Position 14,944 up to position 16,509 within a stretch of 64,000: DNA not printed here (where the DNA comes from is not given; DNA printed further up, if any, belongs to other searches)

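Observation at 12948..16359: CheA-less chemosensory-like module: GT2 glycosyltransferase, two divergent CheW-like proteins and a RomR-like response regulator, all translationally coupled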

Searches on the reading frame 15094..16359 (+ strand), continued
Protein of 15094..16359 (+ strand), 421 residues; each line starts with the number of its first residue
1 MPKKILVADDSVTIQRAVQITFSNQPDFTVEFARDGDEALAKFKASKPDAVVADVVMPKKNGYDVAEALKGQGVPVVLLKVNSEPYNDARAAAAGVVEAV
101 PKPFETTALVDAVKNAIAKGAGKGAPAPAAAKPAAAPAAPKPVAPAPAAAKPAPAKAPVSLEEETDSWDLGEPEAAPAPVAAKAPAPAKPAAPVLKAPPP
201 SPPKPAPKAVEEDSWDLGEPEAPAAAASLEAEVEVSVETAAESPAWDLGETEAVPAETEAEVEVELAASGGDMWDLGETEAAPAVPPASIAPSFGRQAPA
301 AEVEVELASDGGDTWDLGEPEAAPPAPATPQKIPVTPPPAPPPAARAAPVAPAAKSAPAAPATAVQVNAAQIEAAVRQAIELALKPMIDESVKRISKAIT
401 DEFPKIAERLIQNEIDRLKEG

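Call 103: search_protein_families(library=pfam, proteins=[L020:4963-5793:+, L020:5858-6775:+, L020:7138-7869:+, L020:8024-8953:+, L020:4040-4369:-], max_evalue=0.01)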
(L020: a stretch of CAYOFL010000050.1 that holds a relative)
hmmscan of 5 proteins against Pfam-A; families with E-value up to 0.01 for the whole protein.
L020:4963-5793:+ (276 aa): 4 families
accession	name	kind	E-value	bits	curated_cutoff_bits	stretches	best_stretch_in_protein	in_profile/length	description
PF01694.28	Rhomboid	-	4.4e-33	114.9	22.6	1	57-194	4-137/143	Rhomboid domain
PF08551.15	DUF1751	-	6.5e-09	36.7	22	1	56-116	7-67/99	Eukaryotic integral membrane protein (DUF1751)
PF20216.3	DUF6576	-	3.2e-08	34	27.3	1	230-267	12-46/47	Family of unknown function (DUF6576)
PF04511.20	DER1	-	0.00015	22.3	26.6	1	41-182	26-166/191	Der1-like family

L020:5858-6775:+ (305 aa): 2 families
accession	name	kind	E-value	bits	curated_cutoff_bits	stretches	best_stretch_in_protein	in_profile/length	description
PF00072.30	Response_reg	-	1.1e-22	80.8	30.2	1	9-120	1-110/111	Response regulator receiver domain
PF23198.2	PDE8A_N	-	0.0095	16.3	29.6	0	27-100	31-108/147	PDE8A-like, N-terminal domain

L020:7138-7869:+ (243 aa): 2 families
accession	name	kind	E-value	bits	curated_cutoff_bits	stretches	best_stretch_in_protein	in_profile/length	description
PF02683.22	DsbD_TM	-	7.1e-20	71.7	27.1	1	6-203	5-199/219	Cytochrome C biogenesis protein transmembrane domain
PF00822.25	PMP22_Claudin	-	0.0095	16.3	26.7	1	64-156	74-161/161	PMP-22/EMP/MP20/Claudin family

L020:8024-8953:+ (309 aa): 1 family
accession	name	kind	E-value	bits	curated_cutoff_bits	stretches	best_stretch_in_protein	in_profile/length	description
PF20244.3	DUF6599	-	6.8e-35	120.7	27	1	39-236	2-186/186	Family of unknown function (DUF6599)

L020:4040-4369:- (109 aa): 0 families
